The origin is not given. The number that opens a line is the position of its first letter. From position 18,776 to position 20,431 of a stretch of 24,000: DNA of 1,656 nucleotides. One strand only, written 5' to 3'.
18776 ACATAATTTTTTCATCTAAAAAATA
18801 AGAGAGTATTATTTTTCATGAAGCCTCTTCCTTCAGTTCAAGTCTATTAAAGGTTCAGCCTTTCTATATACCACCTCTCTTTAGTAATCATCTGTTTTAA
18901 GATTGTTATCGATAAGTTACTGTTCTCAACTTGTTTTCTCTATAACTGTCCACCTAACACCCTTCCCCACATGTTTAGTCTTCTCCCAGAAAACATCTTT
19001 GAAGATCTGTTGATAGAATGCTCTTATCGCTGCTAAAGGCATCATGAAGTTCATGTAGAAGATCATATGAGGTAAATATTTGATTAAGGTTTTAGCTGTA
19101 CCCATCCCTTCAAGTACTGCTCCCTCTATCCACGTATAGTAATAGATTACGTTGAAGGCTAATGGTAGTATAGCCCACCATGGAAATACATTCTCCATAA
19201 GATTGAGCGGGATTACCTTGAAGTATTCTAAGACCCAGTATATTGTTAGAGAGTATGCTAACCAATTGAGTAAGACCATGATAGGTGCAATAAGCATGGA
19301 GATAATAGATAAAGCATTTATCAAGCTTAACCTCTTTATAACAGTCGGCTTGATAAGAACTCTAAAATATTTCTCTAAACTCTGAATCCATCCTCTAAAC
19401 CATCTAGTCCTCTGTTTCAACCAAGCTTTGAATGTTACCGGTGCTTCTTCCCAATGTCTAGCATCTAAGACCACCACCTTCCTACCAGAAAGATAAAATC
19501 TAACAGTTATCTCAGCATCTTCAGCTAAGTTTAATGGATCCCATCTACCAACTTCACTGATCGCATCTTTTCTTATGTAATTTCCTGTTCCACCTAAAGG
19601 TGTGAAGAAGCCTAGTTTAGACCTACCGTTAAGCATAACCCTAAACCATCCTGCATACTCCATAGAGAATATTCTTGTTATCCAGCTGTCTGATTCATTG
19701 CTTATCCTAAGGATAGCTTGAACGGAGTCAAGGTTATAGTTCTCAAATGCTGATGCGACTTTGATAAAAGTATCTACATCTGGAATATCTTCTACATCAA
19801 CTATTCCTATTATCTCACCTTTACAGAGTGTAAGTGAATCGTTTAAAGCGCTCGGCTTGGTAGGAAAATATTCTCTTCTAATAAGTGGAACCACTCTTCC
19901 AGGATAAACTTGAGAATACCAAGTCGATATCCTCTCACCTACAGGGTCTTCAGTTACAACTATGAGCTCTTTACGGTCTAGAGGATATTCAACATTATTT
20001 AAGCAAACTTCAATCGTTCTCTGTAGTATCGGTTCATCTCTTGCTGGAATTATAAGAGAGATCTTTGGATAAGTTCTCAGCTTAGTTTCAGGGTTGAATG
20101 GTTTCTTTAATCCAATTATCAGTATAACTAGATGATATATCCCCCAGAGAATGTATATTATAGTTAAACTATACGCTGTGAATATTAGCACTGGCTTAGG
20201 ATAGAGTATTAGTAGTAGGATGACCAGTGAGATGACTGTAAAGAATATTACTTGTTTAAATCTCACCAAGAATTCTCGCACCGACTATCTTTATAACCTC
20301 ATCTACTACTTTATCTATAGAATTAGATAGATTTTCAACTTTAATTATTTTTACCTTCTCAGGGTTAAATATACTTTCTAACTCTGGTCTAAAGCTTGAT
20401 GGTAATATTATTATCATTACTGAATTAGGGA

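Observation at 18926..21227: Translationally coupled double zinc-ribbon (TackOD1-like) protein and processive membrane GT2 synthase: candidate archaeal exopolysaccharide synthase with an uncharacterised cytoplasmic partner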

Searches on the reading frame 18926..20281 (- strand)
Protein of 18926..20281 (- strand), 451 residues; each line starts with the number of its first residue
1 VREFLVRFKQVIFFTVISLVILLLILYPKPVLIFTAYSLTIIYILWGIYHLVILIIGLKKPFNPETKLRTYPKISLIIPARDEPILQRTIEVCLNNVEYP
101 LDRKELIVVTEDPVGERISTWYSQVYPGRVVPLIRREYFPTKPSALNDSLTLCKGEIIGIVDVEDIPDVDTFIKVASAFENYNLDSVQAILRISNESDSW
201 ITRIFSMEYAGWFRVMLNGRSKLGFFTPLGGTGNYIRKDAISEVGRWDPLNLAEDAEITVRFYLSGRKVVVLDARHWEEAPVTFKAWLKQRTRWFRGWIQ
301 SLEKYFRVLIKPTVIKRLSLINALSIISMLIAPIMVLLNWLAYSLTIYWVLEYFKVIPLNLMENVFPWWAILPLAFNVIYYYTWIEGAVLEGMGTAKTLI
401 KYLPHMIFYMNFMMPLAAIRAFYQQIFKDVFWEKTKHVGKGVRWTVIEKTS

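Call 4: search_protein_families(library=pfam, proteins=[window:18926-20281:-], max_evalue=1)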
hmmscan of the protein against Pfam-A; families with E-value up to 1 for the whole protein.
window:18926-20281:- (451 aa): 6 families
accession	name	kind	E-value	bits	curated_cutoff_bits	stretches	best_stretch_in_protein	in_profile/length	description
PF13641.12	Glyco_tranf_2_3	-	3.1e-23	83.4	27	1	72-297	1-230/230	Glycosyltransferase like family 2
PF13632.12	Glyco_trans_2_3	-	3.8e-22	79.5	27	1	157-374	1-190/198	Glycosyl transferase family group 2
PF00535.33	Glycos_transf_2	-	5.7e-07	30.1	23.3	1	75-206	1-130/168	Glycosyl transferase family 2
PF13506.12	Glyco_transf_21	-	0.0058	16.5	21.7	1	169-295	45-173/174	Glycosyl transferase family 21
PF20237.3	DUF6594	-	0.035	14.4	30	1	239-342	103-198/238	Family of unknown function (DUF6594)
PF00018.34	SH3_1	-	0.17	12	22.9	0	204-226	24-46/48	SH3 domain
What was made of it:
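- Checked: Pfam PF13641 and PF13632 (call 4).
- Weak Glyco_transf_21 match, E = 0.006 (call 4).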

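Call 5: search_protein_families(library=ncbifam, proteins=[window:18926-20281:-], max_evalue=1)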
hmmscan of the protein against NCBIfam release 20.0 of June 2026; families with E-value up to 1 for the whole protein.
window:18926-20281:- (451 aa): 11 families
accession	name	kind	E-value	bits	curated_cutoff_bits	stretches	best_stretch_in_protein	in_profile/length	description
TIGR03937.1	PgaC_IcaA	equivalog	7.7e-19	67.9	422.3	1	35-358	8-328/407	poly-beta-1,6-N-acetyl-D-glucosamine synthase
NF041865.1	EpsU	equivalog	1.1e-13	51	700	1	51-337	18-303/394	exopolysaccharide biosynthesis GT2 family glycosyltransferase EpsU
NF053846.1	glyco_with_XrtP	equivalog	6.1e-13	48.2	520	1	188-436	184-436/440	XrtP-associated glycosyltransferase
TIGR03111.1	glyc2_xrt_Gpos1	hypoth_equivalog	4.6e-09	35.6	363.95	1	52-424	29-399/439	TIGR03111 family XrtG-associated glycosyltransferase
TIGR04242.1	nodulat_NodC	equivalog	2.9e-07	29.8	550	1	67-342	43-322/395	chitooligosaccharide synthase NodC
TIGR03030.1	CelA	equivalog_domain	3.8e-07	28.5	699.1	1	231-343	309-423/714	UDP-forming cellulose synthase catalytic subunit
TIGR03965.1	mycofact_glyco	equivalog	8.5e-07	28.2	280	1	71-294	73-296/467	mycofactocin biosynthesis glycosyltransferase MftF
NF011305.0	PRK14716.1-3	equivalog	0.00033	19.9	409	1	159-270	150-266/486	glycosyl transferase family protein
NF041875.1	EPS_EpsD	equivalog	0.0043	16.5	370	1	232-292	157-221/325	exopolysaccharide biosynthesis glycosyltransferase EpsD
TIGR04283.1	glyco_like_mftF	equivalog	0.0067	16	182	1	74-295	1-207/221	TIGR04283 family arsenosugar biosynthesis glycosyltransferase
TIGR03469.1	HpnB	hypoth_equivalog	0.085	11.9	379.25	1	63-103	35-75/386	hopene-associated glycosyltransferase HpnB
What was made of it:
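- On PgaC/IcaA PNAG synthase (TIGR03937), NodC (TIGR04242), CelA/BcsA (TIGR03030): 67.9 against 422.3, 29.8 against 550, and 28.5 against 699.1 bits (call 5).
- On Known synthase partners (PilZ, PgaD, BcsB, GIL/BcsE): No such Pfam or NCBIfam hit at E <= 1 (calls 4, 5).
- Closest known: Processive membrane GT2 synthases with solved structures. Different: Well below the curated cutoffs of PgaC/IcaA, NodC and CelA (call 5).
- The best NCBIfam similarities are all to EPS synthases: PgaC/IcaA, EpsU, XrtP-associated, NodC, CelA (call 5).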

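Call 18: search_solved_structures(query=window:18926-20281:-, max_evalue=0.01, show_alignments=2)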
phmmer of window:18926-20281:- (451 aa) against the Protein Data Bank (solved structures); distinct sequences matched with E-value up to 0.01: 2.
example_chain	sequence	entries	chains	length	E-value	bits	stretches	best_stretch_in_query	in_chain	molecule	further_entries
6yv7_A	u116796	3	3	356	1.8e-06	30.1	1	58-190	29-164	Glycosyl transferase, family 2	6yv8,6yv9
6yv7_B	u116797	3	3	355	1.8e-06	30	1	58-187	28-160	Glycosyl transferase, family 2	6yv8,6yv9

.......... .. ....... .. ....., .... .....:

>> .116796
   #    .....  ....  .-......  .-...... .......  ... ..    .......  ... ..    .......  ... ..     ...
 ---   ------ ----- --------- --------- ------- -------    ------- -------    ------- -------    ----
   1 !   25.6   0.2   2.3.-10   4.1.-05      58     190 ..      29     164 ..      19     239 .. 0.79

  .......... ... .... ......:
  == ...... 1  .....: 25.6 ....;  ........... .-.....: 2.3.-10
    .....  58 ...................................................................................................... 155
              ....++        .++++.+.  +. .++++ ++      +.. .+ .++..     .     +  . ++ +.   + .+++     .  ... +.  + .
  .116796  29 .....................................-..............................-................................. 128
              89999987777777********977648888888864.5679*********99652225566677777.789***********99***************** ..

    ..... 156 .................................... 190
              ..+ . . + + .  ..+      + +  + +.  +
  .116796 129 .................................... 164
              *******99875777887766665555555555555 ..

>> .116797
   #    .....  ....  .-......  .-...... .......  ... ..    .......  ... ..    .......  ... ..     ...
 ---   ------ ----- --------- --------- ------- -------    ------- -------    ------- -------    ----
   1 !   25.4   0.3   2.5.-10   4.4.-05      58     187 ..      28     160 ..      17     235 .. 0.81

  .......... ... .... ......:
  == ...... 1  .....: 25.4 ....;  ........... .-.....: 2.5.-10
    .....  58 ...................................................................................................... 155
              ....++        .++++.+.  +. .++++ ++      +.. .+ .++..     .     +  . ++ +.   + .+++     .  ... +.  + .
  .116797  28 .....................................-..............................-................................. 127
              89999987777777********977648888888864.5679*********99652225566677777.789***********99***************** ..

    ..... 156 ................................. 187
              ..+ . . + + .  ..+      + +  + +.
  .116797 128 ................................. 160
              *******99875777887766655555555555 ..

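Call 20: find_homologous_proteins(query=window:18926-20281:-, max_evalue=1e-10)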
Query window:18926-20281:- (451 aa): 132 proteins with E <= 1e-10 among 8000 candidates; the best 120 are listed.
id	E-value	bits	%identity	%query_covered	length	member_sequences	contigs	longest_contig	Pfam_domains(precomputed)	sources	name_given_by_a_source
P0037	4.6e-297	1003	100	99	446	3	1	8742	PF13632.13,PF13641.13,PF00535.33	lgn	-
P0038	3.4e-250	848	80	98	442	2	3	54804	PF13632.13,PF13641.13,PF00535.33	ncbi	ncbi:MAG: glycosyltransferase [Nitrososphaerota archaeon]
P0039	9.3e-250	847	79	98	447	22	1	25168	PF13632.13,PF13641.13,PF00535.33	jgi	jgi:cellulose synthase/poly-beta-1,6-N-acetylglucosamine synthase-like glycosyltransferase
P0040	2.3e-249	846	80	98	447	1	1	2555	PF13632.13,PF13641.13,PF00535.33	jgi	-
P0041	3.0e-249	845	80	98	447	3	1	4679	PF13632.13,PF13641.13,PF00535.33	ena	-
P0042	5.0e-249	845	80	98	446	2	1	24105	PF13632.13,PF13641.13,PF00535.33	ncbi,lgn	ncbi:MAG: glycosyltransferase family 2 protein [Candidatus Caldarchaeales archaeon]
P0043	3.5e-248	842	79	98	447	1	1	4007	PF13632.13,PF13641.13,PF00535.33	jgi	-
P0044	7.5e-247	837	80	98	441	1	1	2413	PF13632.13,PF13641.13,PF00535.33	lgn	-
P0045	1.4e-242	823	78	98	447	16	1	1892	PF13632.13,PF13641.13,PF00535.33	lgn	-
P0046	3.0e-242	822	77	98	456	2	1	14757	PF13632.13,PF13641.13,PF00535.33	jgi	jgi:cellulose synthase/poly-beta-1,6-N-acetylglucosamine synthase-like glycosyltransferase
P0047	2.8e-229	779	70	99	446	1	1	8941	PF13632.13,PF13641.13,PF00535.33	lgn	-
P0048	2.4e-226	770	71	96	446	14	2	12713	PF13632.13,PF13641.13,PF00535.33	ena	-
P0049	1.8e-225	767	70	98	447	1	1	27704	PF13632.13,PF13641.13,PF00535.33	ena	-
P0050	1.5e-224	764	70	98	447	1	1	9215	PF13632.13,PF13641.13,PF00535.33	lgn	-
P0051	4.6e-224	762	69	99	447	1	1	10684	PF13632.13,PF13641.13,PF00535.33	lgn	-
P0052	5.2e-223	759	70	98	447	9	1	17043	PF13632.13,PF13641.13,PF00535.33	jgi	jgi:cellulose synthase/poly-beta-1,6-N-acetylglucosamine synthase-like glycosyltransferase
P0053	1.3e-222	758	70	98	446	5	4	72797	PF13632.13,PF13641.13,PF00535.33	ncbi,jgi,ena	-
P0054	3.5e-222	756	70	99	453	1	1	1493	PF13632.13,PF13641.13,PF00535.33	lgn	-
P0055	1.4e-219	747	68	98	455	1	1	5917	PF13632.13,PF13641.13,PF00535.33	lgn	-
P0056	8.8e-218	742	70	98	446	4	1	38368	PF13632.13,PF13506.14,PF13641.13,PF00535.33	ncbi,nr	ncbi:MAG: glycosyltransferase [Nitrososphaerota archaeon]|nr:glycosyltransferase [Nitrososphaerota a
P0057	1.1e-213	728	67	93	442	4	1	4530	PF13632.13,PF13641.13,PF00535.33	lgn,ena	-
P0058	3.3e-205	700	65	96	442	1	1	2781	PF13632.13,PF13641.13,PF00535.33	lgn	-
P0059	2.3e-202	691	64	97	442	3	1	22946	PF13632.13,PF13641.13,PF00535.33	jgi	-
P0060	7.7e-201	686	71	87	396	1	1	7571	PF13632.13,PF13641.13,PF00535.33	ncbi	-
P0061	3.2e-180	618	60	98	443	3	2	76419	PF13632.13,PF13506.14,PF13641.13,PF00535.33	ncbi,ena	-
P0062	1.0e-179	616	62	99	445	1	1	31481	PF13632.13,PF13506.14,PF13641.13,PF00535.33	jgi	-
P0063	1.1e-175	603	62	94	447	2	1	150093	PF13632.13,PF13641.13,PF00535.33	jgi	jgi:cellulose synthase/poly-beta-1,6-N-acetylglucosamine synthase-like glycosyltransferase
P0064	3.1e-173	595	60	98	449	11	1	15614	PF13632.13,PF13641.13,PF00535.33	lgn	-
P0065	1.1e-172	593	61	92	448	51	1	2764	PF13632.13,PF13641.13,PF00535.33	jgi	jgi:cellulose synthase/poly-beta-1,6-N-acetylglucosamine synthase-like glycosyltransferase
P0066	2.8e-172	592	58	99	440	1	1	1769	PF13632.13,PF13641.13,PF00535.33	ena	-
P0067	7.7e-172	590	56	98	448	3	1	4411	PF13632.13,PF13641.13,PF00535.33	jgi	jgi:cellulose synthase/poly-beta-1,6-N-acetylglucosamine synthase-like glycosyltransferase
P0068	8.4e-172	590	57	98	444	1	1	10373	PF13632.13,PF13506.14,PF13641.13,PF00535.33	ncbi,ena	-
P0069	1.0e-171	590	60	94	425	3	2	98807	PF13632.13,PF13641.13,PF00535.33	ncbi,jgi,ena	-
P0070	5.7e-171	587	57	94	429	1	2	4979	PF13632.13,PF13506.14,PF13641.13,PF00535.33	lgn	-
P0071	2.3e-170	585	58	91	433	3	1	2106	PF13632.13,PF13641.13,PF00535.33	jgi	-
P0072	4.0e-170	584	60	94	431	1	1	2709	PF13632.13,PF13641.13,PF00535.33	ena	-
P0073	1.6e-168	579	58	92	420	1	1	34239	PF13632.13,PF13641.13,PF00535.33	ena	-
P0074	5.5e-168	577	57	96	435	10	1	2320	PF13632.13,PF13641.13,PF00535.33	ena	-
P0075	6.2e-168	577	56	97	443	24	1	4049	PF13632.13,PF13641.13,PF00535.33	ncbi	ncbi:MAG TPA: glycosyltransferase [Nitrososphaera sp.]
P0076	1.4e-167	576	59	95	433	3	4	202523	PF13632.13,PF13641.13,PF00535.33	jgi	-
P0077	1.8e-166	572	55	95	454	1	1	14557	PF13632.13,PF13641.13,PF00535.33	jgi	-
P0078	2.4e-166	572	57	97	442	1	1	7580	PF13632.13,PF13641.13,PF00535.33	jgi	jgi:cellulose synthase/poly-beta-1,6-N-acetylglucosamine synthase-like glycosyltransferase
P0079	1.5e-165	569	58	91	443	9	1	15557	PF13632.13,PF13506.14,PF13641.13,PF00535.33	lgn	-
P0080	1.6e-165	569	54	98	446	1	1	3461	PF13632.13,PF13641.13,PF00535.33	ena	-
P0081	3.7e-165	568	55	97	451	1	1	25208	PF13632.13,PF13641.13,PF00535.33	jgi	jgi:cellulose synthase/poly-beta-1,6-N-acetylglucosamine synthase-like glycosyltransferase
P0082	2.5e-164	565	56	97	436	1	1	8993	PF13632.13,PF13641.13,PF00535.33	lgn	-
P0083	4.2e-164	565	53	97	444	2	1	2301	PF13632.13,PF13641.13,PF00535.33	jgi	jgi:cellulose synthase/poly-beta-1,6-N-acetylglucosamine synthase-like glycosyltransferase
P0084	8.7e-164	564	58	94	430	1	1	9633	PF13632.13,PF13641.13,PF00535.33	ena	-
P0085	9.5e-164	563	55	97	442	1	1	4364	PF13632.13,PF13641.13,PF00535.33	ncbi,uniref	ncbi:MAG: glycosyltransferase [Nitrososphaera sp.]|uniref:glycosyltransferase n=1 Tax=Nitrososphaera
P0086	2.5e-163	562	56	94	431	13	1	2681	PF13632.13,PF13641.13,PF00535.33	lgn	-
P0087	3.9e-163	561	56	95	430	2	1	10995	PF13632.13,PF13641.13,PF00535.33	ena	-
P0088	4.8e-163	561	57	93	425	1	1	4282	PF13632.13,PF13641.13,PF00535.33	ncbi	-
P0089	6.6e-163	561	58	91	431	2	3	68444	PF13632.13,PF13506.14,PF13641.13,PF00535.33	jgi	jgi:cellulose synthase/poly-beta-1,6-N-acetylglucosamine synthase-like glycosyltransferase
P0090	4.5e-162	558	54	98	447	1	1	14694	PF13632.13,PF13641.13,PF00535.33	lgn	-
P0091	1.2e-161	557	57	92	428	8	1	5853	PF13632.13,PF13506.14,PF13641.13,PF00535.33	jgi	jgi:cellulose synthase/poly-beta-1,6-N-acetylglucosamine synthase-like glycosyltransferase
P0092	1.9e-161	556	55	96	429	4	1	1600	PF13632.13,PF13641.13,PF00535.33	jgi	jgi:cellulose synthase/poly-beta-1,6-N-acetylglucosamine synthase-like glycosyltransferase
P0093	2.0e-161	556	56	93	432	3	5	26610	PF13632.13,PF13641.13,PF00535.33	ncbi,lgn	-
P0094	2.4e-161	556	53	98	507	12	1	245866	PF13632.13,PF13641.13,PF00535.33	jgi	jgi:glycosyltransferase XagB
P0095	5.5e-161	554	53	97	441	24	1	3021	PF13632.13,PF13641.13,PF00535.33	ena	-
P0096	9.3e-161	554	53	96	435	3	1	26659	PF13632.13,PF13641.13,PF00535.33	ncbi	ncbi:MAG: glycosyltransferase family 2 protein [Nitrososphaerales archaeon]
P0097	1.5e-160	553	56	94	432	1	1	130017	PF13632.13,PF13641.13,PF00535.33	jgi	jgi:cellulose synthase/poly-beta-1,6-N-acetylglucosamine synthase-like glycosyltransferase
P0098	3.2e-159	549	54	97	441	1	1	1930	PF13632.13,PF13641.13,PF00535.33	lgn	-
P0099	7.7e-159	547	52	99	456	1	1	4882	PF13632.13,PF13641.13,PF00535.33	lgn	-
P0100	9.4e-159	547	55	95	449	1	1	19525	PF13632.13,PF13641.13,PF00535.33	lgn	-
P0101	9.8e-159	547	55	97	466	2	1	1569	PF13632.13,PF13506.14,PF13641.13,PF00535.33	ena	-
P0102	9.9e-159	547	57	92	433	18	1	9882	PF13632.13,PF13641.13,PF00535.33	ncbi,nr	ncbi:MAG TPA: glycosyltransferase [Nitrososphaera sp.]|nr:glycosyltransferase [Nitrososphaera sp.]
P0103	2.0e-158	546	56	98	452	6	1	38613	PF13632.13,PF13641.13,PF00535.33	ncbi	-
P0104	2.3e-158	546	53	97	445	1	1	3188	PF13632.13,PF13641.13,PF00535.33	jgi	jgi:cellulose synthase/poly-beta-1,6-N-acetylglucosamine synthase-like glycosyltransferase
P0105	3.2e-158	545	54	98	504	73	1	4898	PF13632.13,PF13641.13,PF00535.33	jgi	jgi:cellulose synthase/poly-beta-1,6-N-acetylglucosamine synthase-like glycosyltransferase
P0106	3.6e-158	545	56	88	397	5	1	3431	PF13632.13,PF13641.13,PF00535.33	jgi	-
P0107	3.5e-157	542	55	99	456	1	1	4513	PF13632.13,PF13641.13,PF00535.33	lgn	-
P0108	6.5e-157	541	54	95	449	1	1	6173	PF13632.13,PF13641.13,PF00535.33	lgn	-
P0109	1.1e-156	540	55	98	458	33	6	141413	PF13632.13,PF13641.13,PF00535.33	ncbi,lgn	ncbi:MAG: glycosyltransferase [Candidatus Nitrosocaldus sp.]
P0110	1.2e-156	540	54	97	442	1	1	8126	PF13632.13,PF13641.13,PF00535.33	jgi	jgi:cellulose synthase/poly-beta-1,6-N-acetylglucosamine synthase-like glycosyltransferase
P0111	1.3e-156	540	57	92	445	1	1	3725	PF13632.13,PF13641.13,PF00535.33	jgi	-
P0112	1.8e-156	539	54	98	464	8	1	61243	PF13632.13,PF13641.13,PF00535.33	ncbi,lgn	-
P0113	2.1e-156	539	55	97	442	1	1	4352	PF13632.13,PF13641.13,PF00535.33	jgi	jgi:glycosyltransferase XagB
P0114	4.7e-156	538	53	97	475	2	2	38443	PF13632.13,PF13641.13,PF00535.33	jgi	-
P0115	4.8e-156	538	53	94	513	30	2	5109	PF13632.13,PF13641.13,PF00535.33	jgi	jgi:cellulose synthase/poly-beta-1,6-N-acetylglucosamine synthase-like glycosyltransferase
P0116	6.3e-156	538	57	96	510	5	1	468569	PF13632.13,PF13641.13,PF00535.33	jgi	jgi:cellulose synthase/poly-beta-1,6-N-acetylglucosamine synthase-like glycosyltransferase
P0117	7.5e-156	537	54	96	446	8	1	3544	PF13632.13,PF13506.14,PF13641.13,PF00535.33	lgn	-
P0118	7.6e-156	537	55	97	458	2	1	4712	PF13632.13,PF13641.13,PF00535.33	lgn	-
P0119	1.0e-155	537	53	95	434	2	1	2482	PF13632.13,PF13641.13,PF00535.33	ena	-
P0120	1.7e-155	536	54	96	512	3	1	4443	PF13632.13,PF13641.13,PF00535.33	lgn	-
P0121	2.2e-155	536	55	93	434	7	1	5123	PF13632.13,PF13506.14,PF13641.13,PF00535.33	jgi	jgi:cellulose synthase/poly-beta-1,6-N-acetylglucosamine synthase-like glycosyltransferase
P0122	3.0e-155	535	51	97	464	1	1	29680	PF13632.13,PF13506.14,PF13641.13,PF00535.33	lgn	-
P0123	9.5e-155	534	53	98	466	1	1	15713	PF13632.13,PF13641.13,PF00535.33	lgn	-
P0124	1.6e-154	533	53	98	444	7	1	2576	PF13632.13,PF13641.13,PF00535.33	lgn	-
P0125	1.7e-154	533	52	98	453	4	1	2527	PF13632.13,PF13641.13,PF00535.33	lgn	-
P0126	2.1e-154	533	52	98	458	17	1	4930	PF13632.13,PF13641.13,PF00535.33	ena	-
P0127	2.6e-154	532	59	83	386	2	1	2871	PF13632.13,PF13506.14,PF13641.13,PF00535.33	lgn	-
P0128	2.9e-154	532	51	99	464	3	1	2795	PF13632.13,PF13641.13,PF00535.33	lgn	-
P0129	2.1e-153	529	54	94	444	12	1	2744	PF13632.13,PF13506.14,PF13641.13,PF00535.33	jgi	jgi:glycosyltransferase XagB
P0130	4.3e-153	528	56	90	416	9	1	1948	PF13632.13,PF13641.13,PF00535.33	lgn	-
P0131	9.3e-153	527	52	99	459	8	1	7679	PF13632.13,PF13641.13,PF00535.33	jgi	-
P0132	1.0e-152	527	52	97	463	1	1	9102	PF13632.13,PF13641.13,PF00535.33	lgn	-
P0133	1.8e-152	526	54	97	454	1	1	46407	PF13632.13,PF13506.14,PF13641.13,PF00535.33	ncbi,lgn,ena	-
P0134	1.4e-151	523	52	97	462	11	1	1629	PF13632.13,PF13641.13,PF00535.33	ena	-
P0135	2.9e-151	522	55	97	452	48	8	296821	PF13632.13,PF13641.13,PF00535.33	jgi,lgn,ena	-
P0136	2.3e-150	519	53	97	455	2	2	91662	PF13632.13,PF13641.13,PF00535.33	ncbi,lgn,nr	ncbi:MAG: glycosyltransferase [Candidatus Nitrosocaldus sp.]|nr:glycosyltransferase [Candidatus Nitr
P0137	1.7e-149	516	54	97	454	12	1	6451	PF13632.13,PF13506.14,PF13641.13,PF00535.33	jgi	-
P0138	1.8e-149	516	54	94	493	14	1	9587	PF13632.13,PF13641.13,PF00535.33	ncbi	-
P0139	5.5e-149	515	53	98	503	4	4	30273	PF13632.13,PF13641.13,PF00535.33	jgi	-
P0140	9.3e-149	514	53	98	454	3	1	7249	PF13632.13,PF13641.13,PF00535.33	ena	-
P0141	1.1e-148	514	52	99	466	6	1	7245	PF13632.13,PF13641.13,PF00535.33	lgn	-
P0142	5.8e-148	511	52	97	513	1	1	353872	PF13632.13,PF13641.13,PF00535.33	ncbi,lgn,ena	-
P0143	2.8e-147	509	53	97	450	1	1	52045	PF13632.13,PF13641.13,PF00535.33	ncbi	-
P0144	5.7e-146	505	53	94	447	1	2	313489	PF13632.13,PF13641.13,PF00535.33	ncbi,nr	ncbi:MAG: glycosyltransferase [Thaumarchaeota archaeon]|nr:glycosyltransferase [Candidatus Calditenu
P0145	9.7e-146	504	51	98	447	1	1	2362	PF13632.13,PF13641.13,PF00535.33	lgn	-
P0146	5.6e-144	498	55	90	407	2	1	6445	PF13632.13,PF13641.13,PF00535.33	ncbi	-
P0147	1.9e-143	497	52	94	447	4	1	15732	PF13632.13,PF13641.13,PF00535.33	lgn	-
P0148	7.1e-143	495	51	94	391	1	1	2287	PF13632.13,PF13641.13,PF00535.33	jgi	jgi:glycosyltransferase involved in cell wall biosynthesis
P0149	1.2e-141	491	50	97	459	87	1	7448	PF13632.13,PF13641.13,PF00535.33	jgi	jgi:cellulose synthase/poly-beta-1,6-N-acetylglucosamine synthase-like glycosyltransferase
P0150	9.4e-141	488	49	99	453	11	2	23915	PF13632.13,PF13641.13,PF00535.33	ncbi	ncbi:MAG: glycosyltransferase family 2 protein [Nitrososphaerota archaeon]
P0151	1.0e-139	484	55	88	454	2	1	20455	PF13632.13,PF13641.13,PF00535.33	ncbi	ncbi:MAG: glycosyltransferase [Nitrososphaerota archaeon]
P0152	1.7e-136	474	48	99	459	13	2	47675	PF13632.13,PF13641.13,PF00535.33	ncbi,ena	-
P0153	1.1e-135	471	52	97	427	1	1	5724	PF13632.13,PF13641.13,PF00535.33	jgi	jgi:cellulose synthase/poly-beta-1,6-N-acetylglucosamine synthase-like glycosyltransferase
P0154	5.4e-128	446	55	77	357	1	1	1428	PF13632.13,PF13641.13,PF00535.33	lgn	-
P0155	2.4e-127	443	57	72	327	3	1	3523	PF13632.13,PF13506.14,PF13641.13,PF00535.33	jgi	-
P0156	4.7e-126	439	54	81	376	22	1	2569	PF13632.13,PF13641.13,PF00535.33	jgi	jgi:cellulose synthase/poly-beta-1,6-N-acetylglucosamine synthase-like glycosyltransferase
